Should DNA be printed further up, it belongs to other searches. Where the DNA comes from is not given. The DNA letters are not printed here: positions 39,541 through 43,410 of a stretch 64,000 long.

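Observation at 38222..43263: ABC transporter whose permease is fused to an M1 zinc metallopeptidase: a candidate transport-coupled proteolysis system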

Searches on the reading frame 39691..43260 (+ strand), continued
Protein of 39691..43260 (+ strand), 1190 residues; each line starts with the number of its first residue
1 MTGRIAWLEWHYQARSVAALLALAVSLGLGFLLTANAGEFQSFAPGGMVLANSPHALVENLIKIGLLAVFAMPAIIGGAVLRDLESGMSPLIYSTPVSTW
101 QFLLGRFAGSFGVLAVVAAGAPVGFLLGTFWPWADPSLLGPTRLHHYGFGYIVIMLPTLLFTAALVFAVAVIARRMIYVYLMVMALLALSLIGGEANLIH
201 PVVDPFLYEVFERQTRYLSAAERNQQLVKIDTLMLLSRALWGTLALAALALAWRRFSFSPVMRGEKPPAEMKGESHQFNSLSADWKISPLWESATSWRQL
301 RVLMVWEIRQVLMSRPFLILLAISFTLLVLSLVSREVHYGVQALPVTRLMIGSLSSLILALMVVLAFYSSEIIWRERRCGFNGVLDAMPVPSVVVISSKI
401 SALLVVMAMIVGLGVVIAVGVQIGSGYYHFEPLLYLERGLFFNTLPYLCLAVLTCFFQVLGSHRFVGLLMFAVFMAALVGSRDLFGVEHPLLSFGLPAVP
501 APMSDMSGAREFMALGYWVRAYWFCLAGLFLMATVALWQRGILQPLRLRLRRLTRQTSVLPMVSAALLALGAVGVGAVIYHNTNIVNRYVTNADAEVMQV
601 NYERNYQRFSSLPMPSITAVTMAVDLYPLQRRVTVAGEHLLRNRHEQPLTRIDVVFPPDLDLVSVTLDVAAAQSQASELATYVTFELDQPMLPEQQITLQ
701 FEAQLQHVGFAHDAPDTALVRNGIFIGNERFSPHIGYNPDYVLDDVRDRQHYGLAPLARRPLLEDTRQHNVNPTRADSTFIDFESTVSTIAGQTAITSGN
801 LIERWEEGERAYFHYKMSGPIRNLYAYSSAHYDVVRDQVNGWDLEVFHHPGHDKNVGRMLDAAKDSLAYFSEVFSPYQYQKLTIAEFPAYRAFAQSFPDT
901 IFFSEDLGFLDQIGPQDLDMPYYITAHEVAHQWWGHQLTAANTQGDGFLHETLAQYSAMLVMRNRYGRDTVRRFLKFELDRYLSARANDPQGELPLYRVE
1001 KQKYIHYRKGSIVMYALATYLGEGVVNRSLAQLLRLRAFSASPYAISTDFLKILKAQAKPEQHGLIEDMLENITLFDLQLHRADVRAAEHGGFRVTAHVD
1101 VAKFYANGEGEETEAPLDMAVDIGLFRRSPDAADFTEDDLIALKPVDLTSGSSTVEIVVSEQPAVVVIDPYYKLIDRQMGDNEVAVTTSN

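Call 24: search_protein_families(library=pfam, alignment_id=A2, max_evalue=0.00001)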
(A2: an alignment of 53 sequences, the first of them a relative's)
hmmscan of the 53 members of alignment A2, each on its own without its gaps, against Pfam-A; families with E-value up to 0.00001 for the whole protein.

A. member 1, L001:2724-3317:+ (198 aa): 1 family
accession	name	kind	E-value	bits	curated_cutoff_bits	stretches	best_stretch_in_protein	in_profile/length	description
PF00440.29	TetR_N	-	3.3e-14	52.8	24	1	18-61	2-45/47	Bacterial regulatory proteins, tetR family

B. families by the number of members that match (of 53 scanned): 67 families (the first 25 are shown)
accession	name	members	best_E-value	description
PF00005.33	ABC_tran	3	2.3e-53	ABC transporter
PF13715.12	CarbopepD_reg_2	2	8.2e-17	CarboxypepD_reg-like domain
PF00521.26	DNA_topoisoIV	1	1.6e-135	DNA gyrase/topoisomerase IV, subunit A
PF01425.27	Amidase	1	7.6e-94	Amidase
PF00152.25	tRNA-synt_2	1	1.7e-93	tRNA synthetases class II (D, K and N)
PF01039.27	Carboxyl_trans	1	5.1e-90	Carboxyl transferase domain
PF00580.27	UvrD-helicase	1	7e-89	UvrD/REP helicase N-terminal domain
PF00135.34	COesterase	1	2.6e-85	Carboxylesterase family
PF00916.26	Sulfate_transp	1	1.7e-81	Sulfate permease family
PF13361.12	UvrD_C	1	1e-80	UvrD-like helicase C-terminal domain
PF21804.3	Transposase_29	1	2.1e-76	Transposase protein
PF02897.21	Peptidase_S9_N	1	3.3e-56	Prolyl oligopeptidase, N-terminal beta-propeller domain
PF00326.27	Peptidase_S9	1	2e-55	Prolyl oligopeptidase family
PF04244.19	DPRP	1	2.6e-49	Deoxyribodipyrimidine photo-lyase-related protein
PF12543.13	DUF3738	1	2.5e-43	Protein of unknown function (DUF3738)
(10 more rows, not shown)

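Call 25: search_protein_families(library=pfam, alignment_id=A3, max_evalue=0.00001)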
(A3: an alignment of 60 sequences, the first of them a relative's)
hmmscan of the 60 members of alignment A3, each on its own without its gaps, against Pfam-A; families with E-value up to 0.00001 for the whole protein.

A. member 1, L001:7877-8212:- (111 aa): 2 families
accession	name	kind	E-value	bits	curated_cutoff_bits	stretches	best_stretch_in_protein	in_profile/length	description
PF01022.26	HTH_5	-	1.9e-12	47.3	22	1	8-56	1-45/47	Bacterial regulatory protein, arsR family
PF12840.13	HTH_20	-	7.3e-11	42.3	27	1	6-56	1-48/51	Helix-turn-helix domain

B. families by the number of members that match (of 60 scanned): 73 families (the first 25 are shown)
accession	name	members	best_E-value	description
PF00072.30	Response_reg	3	2.7e-64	Response regulator receiver domain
PF02518.31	HATPase_c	2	8.3e-30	Histidine kinase-, DNA gyrase B-, and HSP90-like ATPase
PF01053.26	Cys_Met_Meta_PP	1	1.4e-136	Cys/Met metabolism PLP-dependent enzyme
PF20169.3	DUF6537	1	2.7e-74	Family of unknown function (DUF6537)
PF19289.4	PmbA_TldD_3rd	1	3e-68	PmbA/TldA metallopeptidase C-terminal domain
PF01988.24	VIT1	1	2.5e-66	VIT family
PF01300.24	Sua5_yciO_yrdC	1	9.1e-60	Telomere recombination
PF00775.27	Dioxygenase_C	1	1.1e-56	Dioxygenase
PF00933.27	Glyco_hydro_3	1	4.5e-48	Glycosyl hydrolase family 3 N terminal domain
PF00563.25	EAL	1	6.5e-47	EAL domain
PF00209.24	SNF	1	9.9e-47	Sodium:neurotransmitter symporter family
PF01169.24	GDT1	1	2.4e-45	Divalent cation/proton antiporter GDT1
PF13561.12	adh_short_C2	1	2.8e-45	Enoyl-(Acyl carrier protein) reductase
PF04238.17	DUF420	1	3.9e-44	Protein of unknown function (DUF420)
PF01557.24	FAA_hydrolase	1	9.5e-37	Fumarylacetoacetate (FAA) hydrolase C-terminal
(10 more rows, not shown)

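Call 40: predict_structure(alignment_id=A1)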
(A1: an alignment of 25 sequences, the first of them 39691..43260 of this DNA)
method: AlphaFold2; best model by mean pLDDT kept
length: 1190 residues; sequences in the alignment: 25
mean_pLDDT: 85.6   pTM: 0.83
mean pLDDT of the five models: 85.6, 84.3, 82.9, 82.1, 80.5
residues with pLDDT >= 90: 543; 70-90: 533; 50-70: 82; < 50: 32
segments of 3 or more residues with pLDDT < 50: 42-46, 262-288
pLDDT, mean of each block of 10 residues (from residue 1): 91 89 89 80 54 91 86 87 72 75 92 94 93 85 91 93 93 84 83 68 88 85 86 91 93 81 43 35 43 80 88 76 83 75 86 83 83 75 61 86 89 92 87 89 88 90 84 77 61 72 82 86 92 85 77 74 90 92 81 85 89 92 95 95 92 89 80 55 87 94 86 77 92 91 85 85 91 85 97 95 96 95 93 94 94 92 95 90 93 90 89 82 94 88 91 93 90 91 83 88 91 94 94 91 89 95 92 94 90 92 89 89 93 86 92 92 94 90 84
secondary structure, 60 per line:
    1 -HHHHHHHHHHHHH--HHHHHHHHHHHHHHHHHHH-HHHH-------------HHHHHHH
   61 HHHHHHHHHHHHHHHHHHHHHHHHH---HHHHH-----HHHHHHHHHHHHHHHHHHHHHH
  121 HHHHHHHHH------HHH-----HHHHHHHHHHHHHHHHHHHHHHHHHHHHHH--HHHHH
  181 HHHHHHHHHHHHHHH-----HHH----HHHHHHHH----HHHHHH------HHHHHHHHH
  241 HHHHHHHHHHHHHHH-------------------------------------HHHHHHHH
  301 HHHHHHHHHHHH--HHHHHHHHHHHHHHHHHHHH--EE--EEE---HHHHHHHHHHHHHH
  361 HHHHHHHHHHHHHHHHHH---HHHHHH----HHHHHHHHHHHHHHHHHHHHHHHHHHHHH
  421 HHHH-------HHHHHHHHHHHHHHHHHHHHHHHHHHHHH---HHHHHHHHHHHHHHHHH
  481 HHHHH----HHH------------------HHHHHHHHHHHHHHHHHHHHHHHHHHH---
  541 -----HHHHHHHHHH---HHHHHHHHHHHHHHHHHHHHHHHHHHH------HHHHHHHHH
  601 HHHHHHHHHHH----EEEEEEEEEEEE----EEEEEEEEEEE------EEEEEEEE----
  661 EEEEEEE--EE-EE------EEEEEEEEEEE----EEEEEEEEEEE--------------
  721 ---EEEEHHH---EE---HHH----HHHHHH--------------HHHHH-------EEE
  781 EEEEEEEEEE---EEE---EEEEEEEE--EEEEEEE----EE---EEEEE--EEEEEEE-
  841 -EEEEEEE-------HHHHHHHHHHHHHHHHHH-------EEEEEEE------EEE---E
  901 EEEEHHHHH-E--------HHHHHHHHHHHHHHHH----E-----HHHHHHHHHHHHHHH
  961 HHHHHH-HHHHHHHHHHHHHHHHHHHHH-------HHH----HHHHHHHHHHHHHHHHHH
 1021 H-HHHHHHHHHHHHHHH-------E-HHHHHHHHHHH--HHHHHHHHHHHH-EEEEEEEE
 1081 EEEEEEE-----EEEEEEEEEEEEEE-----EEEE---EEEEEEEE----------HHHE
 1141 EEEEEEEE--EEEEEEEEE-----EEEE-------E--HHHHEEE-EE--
elements in order (helices of 4 or more, strands of 3 or more residues): H2-14 H17-35 H37-40 H54-85 H89-93 H99-129 H144-173 H176-195 H208-215 H220-225 H232-255 H293-312 H315-334 E341-343 H347-378 H382-387 H392-424 H432-460 H464-485 H511-537 H546-555 H559-585 H592-611 E616-627 E632-642 E649-656 E661-667 E681-691 E696-706 E724-727 H746-751 H766-770 E778-790 E794-796 E800-807 E810-816 E826-830 E833-839 E842-848 H856-873 E881-887 E894-896 E900-904 H905-909 H920-935 H946-966 H968-988 H1003-1021 H1023-1037 H1047-1057 H1060-1071 E1073-1087 E1093-1106 E1112-1115 E1119-1126 E1140-1148 E1151-1159 E1165-1168 H1179-1182 E1183-1185

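Call 42: fold_search(model_id=the predicted structure, library=pdb)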
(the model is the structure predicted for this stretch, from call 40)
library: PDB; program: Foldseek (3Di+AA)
matches with E <= 10: 1358; with E <= 0.001: 195
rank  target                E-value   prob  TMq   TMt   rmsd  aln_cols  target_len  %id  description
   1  8cgp_B                5.1e-18  1.00  0.33  0.44   8.9       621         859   12  Insulin regulated aminopeptidase (IRAP) in complex with an allosteric aryl sulfonamide inhibitor (released 2024-01-31)
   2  3mdj_B                6.5e-18  1.00  0.32  0.45   8.5       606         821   12  ER Aminopeptidase, ERAP1, Bound to the Zinc Aminopeptidase Inhibitor, Bestatin (released 2011-03-30)
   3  5yo1                  7.0e-18  1.00  0.32  0.42   7.9       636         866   15  Structure of ePepN E298A mutant in complex with Puromycin (released 2018-11-07)
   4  6oiu_D                7.3e-18  1.00  0.33  0.43   6.4       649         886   14  X-ray crystal structure of the ectodomain of the Toxoplasma gondii ME49 Aminopeptidase N (TGME49_224350) (released 2020-09-30)
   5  2dqm                  8.8e-18  1.00  0.32  0.42   8.5       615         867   15  Crystal Structure of Aminopeptidase N complexed with bestatin (released 2006-08-01)
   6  6mgq_B                1.2e-17  1.00  0.33  0.44   8.3       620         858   12  ERAP1 in the open conformation bound to 10mer phosphinic inhibitor DG014 (released 2019-12-18)
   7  2dq6                  1.2e-17  1.00  0.32  0.43   8.4       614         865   15  Crystal Structure of Aminopeptidase N from Escherichia coli (released 2006-08-01)
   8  4xmv                  1.2e-17  1.00  0.32  0.43   7.9       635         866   15  Crystal Structure of Met260Ala mutant of E. coli Aminopeptidase N in complex with L-Arginine (released 2016-02-10)
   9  6mgq_C                1.6e-17  1.00  0.32  0.44   9.0       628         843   12  ERAP1 in the open conformation bound to 10mer phosphinic inhibitor DG014 (released 2019-12-18)
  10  9gjn_B                1.6e-17  1.00  0.33  0.45   7.9       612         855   12  ERAP1 in complex with 1-[2-(3-oxo-3,4-dihydro-2H-1,4-benzothiazin-4-yl)acetamido]cyclohexane-1-carboxylic acid (released 2025-01-22)
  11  4xmz                  1.6e-17  1.00  0.32  0.42   8.8       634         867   15  Crystal Structure of Met260Ala mutant of E. coli Aminopeptidase N in complex with 2,4-diaminobutyric acid (released 2016-01-27)
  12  6oiu_C                1.7e-17  1.00  0.33  0.43   7.4       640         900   15  X-ray crystal structure of the ectodomain of the Toxoplasma gondii ME49 Aminopeptidase N (TGME49_224350) (released 2020-09-30)
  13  3qnf_C                1.8e-17  1.00  0.33  0.47   8.3       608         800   12  Crystal structure of the open state of human endoplasmic reticulum aminopeptidase 1 ERAP1 (released 2011-02-23)
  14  5ab0_C                1.9e-17  1.00  0.33  0.43   8.2       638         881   12  Crystal structure of aminopeptidase ERAP2 with ligand (released 2015-09-30)
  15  3qnf_A                2.1e-17  1.00  0.31  0.51   9.1       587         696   12  Crystal structure of the open state of human endoplasmic reticulum aminopeptidase 1 ERAP1 (released 2011-02-23)
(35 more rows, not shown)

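Call 61: search_protein_families(library=padloc, proteins=[window:39691-43260:+], max_evalue=0.001)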
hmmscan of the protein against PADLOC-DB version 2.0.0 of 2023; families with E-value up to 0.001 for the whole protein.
window:39691-43260:+ (1190 aa): 0 families
